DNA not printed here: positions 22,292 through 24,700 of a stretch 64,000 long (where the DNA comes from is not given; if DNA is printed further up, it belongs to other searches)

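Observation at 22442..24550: Methyltransferase fused to three tandem Ig-like repeats of an unrecognised family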

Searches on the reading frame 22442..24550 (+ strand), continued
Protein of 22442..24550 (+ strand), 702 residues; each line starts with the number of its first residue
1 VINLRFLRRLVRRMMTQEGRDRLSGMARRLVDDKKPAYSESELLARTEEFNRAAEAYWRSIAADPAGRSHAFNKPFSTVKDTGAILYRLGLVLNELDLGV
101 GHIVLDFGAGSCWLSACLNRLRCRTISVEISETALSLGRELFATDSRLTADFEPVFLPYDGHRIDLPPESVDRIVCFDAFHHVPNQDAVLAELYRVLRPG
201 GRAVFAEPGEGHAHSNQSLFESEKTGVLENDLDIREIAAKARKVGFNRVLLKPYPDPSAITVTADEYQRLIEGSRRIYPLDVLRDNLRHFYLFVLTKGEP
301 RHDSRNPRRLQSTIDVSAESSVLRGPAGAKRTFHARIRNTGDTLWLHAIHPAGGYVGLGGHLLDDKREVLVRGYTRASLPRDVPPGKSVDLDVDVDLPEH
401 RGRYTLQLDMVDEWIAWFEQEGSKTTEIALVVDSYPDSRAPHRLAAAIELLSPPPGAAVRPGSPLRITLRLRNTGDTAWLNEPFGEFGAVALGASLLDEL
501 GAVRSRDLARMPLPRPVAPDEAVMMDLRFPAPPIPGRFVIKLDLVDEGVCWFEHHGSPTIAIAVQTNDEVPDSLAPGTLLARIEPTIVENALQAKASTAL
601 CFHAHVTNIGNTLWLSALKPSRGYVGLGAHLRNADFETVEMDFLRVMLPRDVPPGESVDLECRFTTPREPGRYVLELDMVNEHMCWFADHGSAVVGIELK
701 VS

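Call 37: find_related_loci(query=A1, collection=genome_contigs, flank=8000)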
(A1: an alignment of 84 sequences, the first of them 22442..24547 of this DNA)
Query A1 (702 aa) in genome_contigs; peptide patterns used: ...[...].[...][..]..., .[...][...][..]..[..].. (x = any residue, [..] = any of these).
396 stretches matched a pattern; 146 encode a relative of the query (tblastn E <= 1e-3); the best 80 are kept; 79 distinct loci.
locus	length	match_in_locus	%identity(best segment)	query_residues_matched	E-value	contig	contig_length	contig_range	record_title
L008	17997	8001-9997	57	36-702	0e+0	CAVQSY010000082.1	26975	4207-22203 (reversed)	MAG: uncultured Chloroflexia bacterium isolate MFD09964.bin.2.200 genome assembly, contig: contig_85787, whole genome sh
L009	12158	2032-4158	54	5-702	0e+0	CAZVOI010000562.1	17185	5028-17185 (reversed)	MAG TPA_asm: uncultured Acidobacteriota bacterium isolate binchicken_co165_156 genome assembly, contig: k141_2874562, wh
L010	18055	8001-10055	54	34-702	0e+0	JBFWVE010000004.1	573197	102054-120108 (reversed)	MAG: Vicinamibacteria bacterium isolate CA_2019_TPBF_87 NODE_106_length_573197_cov_18.842531_TPBF, whole genome shotgun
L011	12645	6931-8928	51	39-702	0e+0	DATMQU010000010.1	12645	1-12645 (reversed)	MAG TPA_asm: Vicinamibacteria bacterium isolate SMAG_U12937 k141_4249528, whole genome shotgun sequence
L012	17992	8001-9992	50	36-702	0e+0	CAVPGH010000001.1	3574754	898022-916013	MAG: uncultured Acidobacteriota bacterium isolate MFD10007.bin.2.4 genome assembly, contig: contig_16237, whole genome s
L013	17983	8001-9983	48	36-702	0e+0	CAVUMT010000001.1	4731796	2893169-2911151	MAG: uncultured Acidobacteriota bacterium isolate MFD06229.bin.3.208 genome assembly, contig: contig_1512, whole genome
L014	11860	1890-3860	48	39-702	0e+0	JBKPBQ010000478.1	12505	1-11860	MAG: Acidobacteriota bacterium isolate GB_EKS_MAG_00074 GB_EKS_000001125249, whole genome shotgun sequence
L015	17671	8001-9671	52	7-702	0e+0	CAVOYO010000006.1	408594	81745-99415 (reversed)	MAG: uncultured Acidobacteriota bacterium isolate MFD09779.bin.2.31 genome assembly, contig: contig_25303, whole genome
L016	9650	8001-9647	54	37-702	1e-176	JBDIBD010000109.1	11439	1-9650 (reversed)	MAG: Vicinamibacteria bacterium isolate AS-MICRO-OLR.136 NODE_25325_length_11439_cov_9.747570, whole genome shotgun sequ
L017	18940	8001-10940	51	34-702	1e-169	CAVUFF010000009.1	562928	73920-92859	MAG: uncultured Acidobacteriota bacterium isolate MFD04944.bin.3.170 genome assembly, contig: contig_63930, whole genome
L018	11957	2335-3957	49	36-702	8e-163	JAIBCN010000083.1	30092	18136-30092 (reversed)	MAG: Vicinamibacteria bacterium isolate SSF20 NODE_28566_length_30092_cov_15.130385, whole genome shotgun sequence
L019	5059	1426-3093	48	9-701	1e-165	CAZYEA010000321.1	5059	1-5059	MAG TPA_asm: uncultured Acidobacteriota bacterium isolate SRP342105_co1_264 genome assembly, contig: NODE_23806_length_5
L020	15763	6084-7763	47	1-701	7e-161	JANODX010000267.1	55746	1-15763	MAG: Vicinamibacteria bacterium isolate SOY_65_metabat_89 SOY_65_k141_267297, whole genome shotgun sequence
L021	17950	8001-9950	43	38-692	4e-158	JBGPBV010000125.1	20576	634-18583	MAG: Vicinamibacteria bacterium isolate OBJ_0618_050_8 k141_349036_length_20576_cov_34.4906, whole genome shotgun sequen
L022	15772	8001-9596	48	36-702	8e-158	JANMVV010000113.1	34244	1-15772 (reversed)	MAG: Vicinamibacteria bacterium isolate OTE_88_metabat_461 OTE_88_k141_188735, whole genome shotgun sequence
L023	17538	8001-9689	51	1-701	5e-174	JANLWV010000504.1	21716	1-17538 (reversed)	MAG: Vicinamibacteria bacterium isolate OTE_20_metabat_250 OTE_20_k141_4282885, whole genome shotgun sequence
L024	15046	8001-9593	49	36-702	3e-162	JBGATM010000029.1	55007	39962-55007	MAG: Vicinamibacteria bacterium isolate MAG_AAO_AS.72 AAOAS-72_NODE_29_length_55007_cov_5.734899, whole genome shotgun s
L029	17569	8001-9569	50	38-701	2e-149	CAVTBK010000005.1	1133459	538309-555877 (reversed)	MAG: uncultured Acidobacteriota bacterium isolate MFD02416.bin.1.351 genome assembly, contig: contig_12398, whole genome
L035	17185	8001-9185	56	38-702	3e-133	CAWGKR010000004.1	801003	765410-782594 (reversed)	MAG: uncultured Acidobacteriota bacterium isolate MFD02134.bin.2.48 genome assembly, contig: contig_19725, whole genome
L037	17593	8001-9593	55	37-701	6e-179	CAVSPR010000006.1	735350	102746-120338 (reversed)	MAG: uncultured Acidobacteriota bacterium isolate MFD02979.bin.2.94 genome assembly, contig: contig_37778, whole genome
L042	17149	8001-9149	42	48-702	6e-75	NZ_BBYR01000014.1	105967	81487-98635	Piscinibacter sakaiensis strain 201-F6, whole genome shotgun sequence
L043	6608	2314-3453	40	47-699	3e-73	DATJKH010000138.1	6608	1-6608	MAG TPA_asm: Vicinamibacterales bacterium isolate SMAG_U15588 k141_4249987, whole genome shotgun sequence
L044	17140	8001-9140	39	47-699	9e-72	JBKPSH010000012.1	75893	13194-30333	MAG: Acidobacteriota bacterium isolate GS_EKS_MAG_00027 GS_EKS_000000920637, whole genome shotgun sequence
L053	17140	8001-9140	38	48-701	1e-67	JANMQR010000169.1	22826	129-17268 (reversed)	MAG: Burkholderiales bacterium isolate OTE_51_metabat_170 OTE_51_k141_3320291, whole genome shotgun sequence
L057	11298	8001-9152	38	36-691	2e-66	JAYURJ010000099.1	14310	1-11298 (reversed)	MAG: Betaproteobacteria bacterium isolate GL116_DN_metabat_82_sub GL116_DN_metabat_82_sub_98, whole genome shotgun seque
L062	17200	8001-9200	38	22-700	8e-66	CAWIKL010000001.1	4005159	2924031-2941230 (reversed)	MAG: uncultured Acidobacteriota bacterium isolate MFD04967.bin.1.6 genome assembly, contig: contig_1861, whole genome sh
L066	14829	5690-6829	41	52-701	2e-65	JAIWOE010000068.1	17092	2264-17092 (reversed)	MAG: Desulfovibrio sp. isolate W18 contig-93_3181, whole genome shotgun sequence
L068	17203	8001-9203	37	42-701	7e-65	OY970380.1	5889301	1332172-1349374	MAG: Thermoanaerobaculia bacterium isolate MFD05537.bin.c.2 genome assembly, chromosome: 1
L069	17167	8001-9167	38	42-692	8e-64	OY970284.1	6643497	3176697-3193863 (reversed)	MAG: Thermoanaerobaculia bacterium isolate MFD05513.bin.1.42 genome assembly, chromosome: 1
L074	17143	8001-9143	39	53-702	2e-62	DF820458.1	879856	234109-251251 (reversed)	Bacterium UASB14 DNA, scaffold: UASB14_scaffold_4, whole genome shotgun sequence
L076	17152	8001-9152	38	42-701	5e-62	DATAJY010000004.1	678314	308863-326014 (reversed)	MAG TPA_asm: Thermoanaerobaculia bacterium isolate SMAG_U6924 k141_16775, whole genome shotgun sequence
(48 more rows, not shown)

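Call 45: search_protein_families(library=pfam, proteins=[L024:9596-10636:-, L022:1825-4860:-, L069:9195-9536:+, L024:6196-7830:-, L018:5697-7904:+, L068:11240-13525:+, L068:7176-9182:+, L042:5769-7931:+, L066:4293-5441:-, L074:9476-10543:+], max_evalue=0.001)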
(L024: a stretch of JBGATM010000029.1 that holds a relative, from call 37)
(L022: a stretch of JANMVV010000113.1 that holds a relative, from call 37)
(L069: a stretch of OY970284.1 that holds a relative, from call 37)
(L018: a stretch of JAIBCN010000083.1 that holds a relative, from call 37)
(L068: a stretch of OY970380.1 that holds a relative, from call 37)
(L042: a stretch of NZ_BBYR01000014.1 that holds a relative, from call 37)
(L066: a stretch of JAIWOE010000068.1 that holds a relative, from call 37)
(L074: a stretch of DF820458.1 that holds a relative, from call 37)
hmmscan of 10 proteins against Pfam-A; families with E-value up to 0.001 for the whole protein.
L024:9596-10636:- (346 aa): 4 families
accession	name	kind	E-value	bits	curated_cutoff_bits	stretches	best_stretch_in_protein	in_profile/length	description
PF00534.26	Glycos_transf_1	-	2.1e-26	92.9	26.4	1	178-328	16-169/172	Glycosyl transferases group 1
PF13692.12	Glyco_trans_1_4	-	6.9e-21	75.4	27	1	179-315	3-140/142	Glycosyl transferases group 1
PF13439.12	Glyco_transf_4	-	0.00043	20.8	28.5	0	80-163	88-163/170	Glycosyltransferase Family 4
PF13579.12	Glyco_trans_4_4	-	0.00094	20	29.7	0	16-51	1-36/158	Glycosyl transferase 4-like domain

L022:1825-4860:- (1011 aa): 5 families
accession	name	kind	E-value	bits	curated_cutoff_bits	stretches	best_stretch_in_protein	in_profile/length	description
PF07676.18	PD40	-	2.2e-51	171.3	20.9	4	90-124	2-37/38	WD40-like Beta Propeller Repeat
PF01979.26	Amidohydro_1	-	4.9e-20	72.5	25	1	906-998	235-344/345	Amidohydrolase family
PF00930.27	DPPIV_N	-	8.2e-14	51.5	22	0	169-230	23-80/354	Dipeptidyl peptidase IV (DPP IV) N-terminal region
PF07969.17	Amidohydro_3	-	3.4e-11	43.8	29.7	1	768-998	254-470/472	Amidohydrolase family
PF25174.1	Beta-prop_THOC3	-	8.4e-10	38.5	305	0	60-211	6-152/272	THOC3 beta-propeller domain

L069:9195-9536:+ (113 aa): 2 families
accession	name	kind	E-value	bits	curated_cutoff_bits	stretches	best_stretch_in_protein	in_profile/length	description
PF01740.26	STAS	-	3.5e-18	65.8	22.6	1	2-107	1-106/106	STAS domain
PF13466.11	STAS_2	-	8.3e-06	26.3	29.2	1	31-94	17-79/80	STAS domain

L024:6196-7830:- (544 aa): 1 family
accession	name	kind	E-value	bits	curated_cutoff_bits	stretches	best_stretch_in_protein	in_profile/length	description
PF01642.28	MM_CoA_mutase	-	7.1e-226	751.1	22.1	1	24-536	2-512/512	Methylmalonyl-CoA mutase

L018:5697-7904:+ (735 aa): 1 family
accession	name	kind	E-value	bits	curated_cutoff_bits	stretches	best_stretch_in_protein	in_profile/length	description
PF01522.26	Polysacc_deac_1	-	9.3e-12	45.4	23.1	1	467-567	3-73/124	Polysaccharide deacetylase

L068:11240-13525:+ (761 aa): 3 families
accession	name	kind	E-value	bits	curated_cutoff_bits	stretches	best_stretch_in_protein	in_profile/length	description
PF02922.24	CBM_48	-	1.1e-19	71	22.4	1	64-150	1-83/83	Carbohydrate-binding module 48 (Isoamylase N-terminal domain)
PF00128.31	Alpha-amylase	-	2.2e-14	54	22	1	242-329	25-95/446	Alpha amylase, catalytic domain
PF21156.3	ISOA1-3_C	-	8.5e-05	23.2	27.3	0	691-736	30-75/106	Isoamylase 1-3, C-terminal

L068:7176-9182:+ (668 aa): 9 families
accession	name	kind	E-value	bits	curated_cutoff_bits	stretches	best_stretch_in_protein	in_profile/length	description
PF13649.12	Methyltransf_25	-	1.4e-36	125.5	27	2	336-433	1-97/97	Methyltransferase domain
PF08241.18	Methyltransf_11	-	1.7e-35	122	21.2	2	337-437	1-95/95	Methyltransferase domain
PF13489.12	Methyltransf_23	-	4.1e-29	101.9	27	2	330-454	20-134/164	Methyltransferase domain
PF08242.18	Methyltransf_12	-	8e-28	97.5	30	2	337-434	1-97/98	Methyltransferase domain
PF13847.12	Methyltransf_31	-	1.1e-26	93.7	27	2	331-441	2-113/145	Methyltransferase domain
PF01209.24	Ubie_methyltran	-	8.6e-10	38.8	20.1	1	332-438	47-152/233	ubiE/COQ5 methyltransferase family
PF05175.20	MTS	-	5.2e-09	36.4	23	0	67-132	34-102/170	Methyltransferase small domain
PF01135.25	PCMT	-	6.2e-06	26.6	20.3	0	319-353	60-94/210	Protein-L-isoaspartate(D-aspartate) O-methyltransferase (PCMT)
PF02353.26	CMAS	-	1.5e-05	24.9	27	0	320-415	50-140/273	Mycolic acid cyclopropane synthetase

L042:5769-7931:+ (720 aa): 2 families
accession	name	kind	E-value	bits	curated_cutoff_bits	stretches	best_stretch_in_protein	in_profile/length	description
PF08885.17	GSCFA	-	3e-51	174.9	25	1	386-656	1-237/237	GSCFA family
PF18588.6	WcbI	-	5.2e-26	92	29.2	1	32-229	5-203/205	Polysaccharide biosynthesis enzyme WcbI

L066:4293-5441:- (382 aa): 6 families
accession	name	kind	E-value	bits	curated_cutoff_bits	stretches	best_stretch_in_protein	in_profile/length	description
PF00534.26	Glycos_transf_1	-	4.4e-38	130.9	26.4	1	194-348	13-169/172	Glycosyl transferases group 1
PF13692.12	Glyco_trans_1_4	-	1.6e-34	119.6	27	1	197-337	2-142/142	Glycosyl transferases group 1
PF13439.12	Glyco_transf_4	-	8e-15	55.7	28.5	1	15-176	2-166/170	Glycosyltransferase Family 4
PF13579.12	Glyco_trans_4_4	-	2.5e-13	51.1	29.7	1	15-174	1-157/158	Glycosyl transferase 4-like domain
PF20706.3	GT4-conflict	-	5.4e-08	32.6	26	1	190-356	191-373/385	Family 4 Glycosyltransferase in conflict systems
PF06722.18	EryCIII-like_C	-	1.4e-05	25.6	31.7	1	277-366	51-144/145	Erythromycin biosynthesis protein CIII-like, C-terminal domain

L074:9476-10543:+ (355 aa): 4 families
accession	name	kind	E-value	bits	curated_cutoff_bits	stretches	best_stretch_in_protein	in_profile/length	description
PF00534.26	Glycos_transf_1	-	2.3e-27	96.1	26.4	1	176-331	17-172/172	Glycosyl transferases group 1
PF13692.12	Glyco_trans_1_4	-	2.9e-21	76.7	27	1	177-317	4-142/142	Glycosyl transferases group 1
PF20706.3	GT4-conflict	-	2e-06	27.5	26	1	241-339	269-366/385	Family 4 Glycosyltransferase in conflict systems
PF13524.12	Glyco_trans_1_2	-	4.7e-06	27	25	1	235-333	28-130/144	Glycosyl transferase-like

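Call 61: search_protein_families(library=pfam, alignment_id=A4, max_evalue=0.00001)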
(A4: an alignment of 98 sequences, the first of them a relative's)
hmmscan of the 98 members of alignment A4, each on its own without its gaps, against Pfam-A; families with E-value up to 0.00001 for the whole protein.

A. member 1, L004:1-1788:- (596 aa): 2 families
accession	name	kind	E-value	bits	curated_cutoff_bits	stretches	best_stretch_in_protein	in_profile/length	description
PF07733.18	DNA_pol3_alpha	-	1.7e-105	352.8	23.9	1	315-565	8-260/260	Bacterial DNA polymerase III alpha NTPase domain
PF02811.25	PHP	-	8.1e-61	205.6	26.4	1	6-179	1-164/164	PHP domain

B. families by the number of members that match (of 98 scanned): 68 families (the first 25 are shown)
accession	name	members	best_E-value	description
PF01642.28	MM_CoA_mutase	5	1.7e-227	Methylmalonyl-CoA mutase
PF00534.26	Glycos_transf_1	3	4.5e-30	Glycosyl transferases group 1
PF13692.12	Glyco_trans_1_4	3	2.2e-22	Glycosyl transferases group 1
PF00132.30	Hexapep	3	9.5e-12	Bacterial transferase hexapeptide (six repeats)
PF14602.12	Hexapep_2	3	3.4e-07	Hexapeptide repeat of succinyl-transferase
PF00231.24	ATP-synt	2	1.7e-98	ATP synthase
PF02626.20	CT_A_B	2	2.1e-87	Carboxyltransferase domain, subdomain A and B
PF02682.21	CT_C_D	2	4.5e-74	Carboxyltransferase domain, subdomain C and D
PF12704.14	MacB_PCD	2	1.9e-35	MacB-like periplasmic core domain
PF08241.18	Methyltransf_11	2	4.2e-19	Methyltransferase domain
PF13649.12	Methyltransf_25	2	7.2e-18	Methyltransferase domain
PF08242.18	Methyltransf_12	2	1.6e-15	Methyltransferase domain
PF13489.12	Methyltransf_23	2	1.5e-12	Methyltransferase domain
PF14534.12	DUF4440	2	3.5e-12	Domain of unknown function (DUF4440)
PF01522.26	Polysacc_deac_1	2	9.3e-12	Polysaccharide deacetylase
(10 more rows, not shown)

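Call 62: search_protein_families(library=pfam, alignment_id=A5, max_evalue=0.00001)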
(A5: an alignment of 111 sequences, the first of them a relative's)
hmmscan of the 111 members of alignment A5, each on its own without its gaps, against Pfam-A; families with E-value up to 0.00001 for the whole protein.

A. member 1, L034:6921-7787:- (288 aa): 1 family
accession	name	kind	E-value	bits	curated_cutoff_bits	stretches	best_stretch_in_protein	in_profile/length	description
PF11412.14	DsbD_N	-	1.2e-18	67.7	25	1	41-160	3-117/119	Thiol:disulfide interchange protein DsbD, N-terminal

B. families by the number of members that match (of 111 scanned): 118 families (the first 25 are shown)
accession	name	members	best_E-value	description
PF00534.26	Glycos_transf_1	5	4.4e-38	Glycosyl transferases group 1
PF13692.12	Glyco_trans_1_4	4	1.6e-34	Glycosyl transferases group 1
PF05159.20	Capsule_synth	2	3e-83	Capsule polysaccharide biosynthesis protein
PF08885.17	GSCFA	2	4.9e-54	GSCFA family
PF01050.24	MannoseP_isomer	2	1.2e-52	Mannose-6-phosphate isomerase C-terminal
PF00483.29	NTP_transferase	2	3e-49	Nucleotidyl transferase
PF00072.30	Response_reg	2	5.1e-31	Response regulator receiver domain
PF02518.31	HATPase_c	2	4e-27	Histidine kinase-, DNA gyrase B-, and HSP90-like ATPase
PF18588.6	WcbI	2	5.2e-26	Polysaccharide biosynthesis enzyme WcbI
PF02687.27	FtsX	2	7.8e-26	FtsX-like permease C-terminal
PF12704.14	MacB_PCD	2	1.4e-24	MacB-like periplasmic core domain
PF02922.24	CBM_48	2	4.8e-22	Carbohydrate-binding module 48 (Isoamylase N-terminal domain)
PF03734.19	YkuD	2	5.6e-21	L,D-transpeptidase catalytic domain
PF00128.31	Alpha-amylase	2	3.7e-16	Alpha amylase, catalytic domain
PF04055.27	Radical_SAM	2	1.3e-15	Radical SAM superfamily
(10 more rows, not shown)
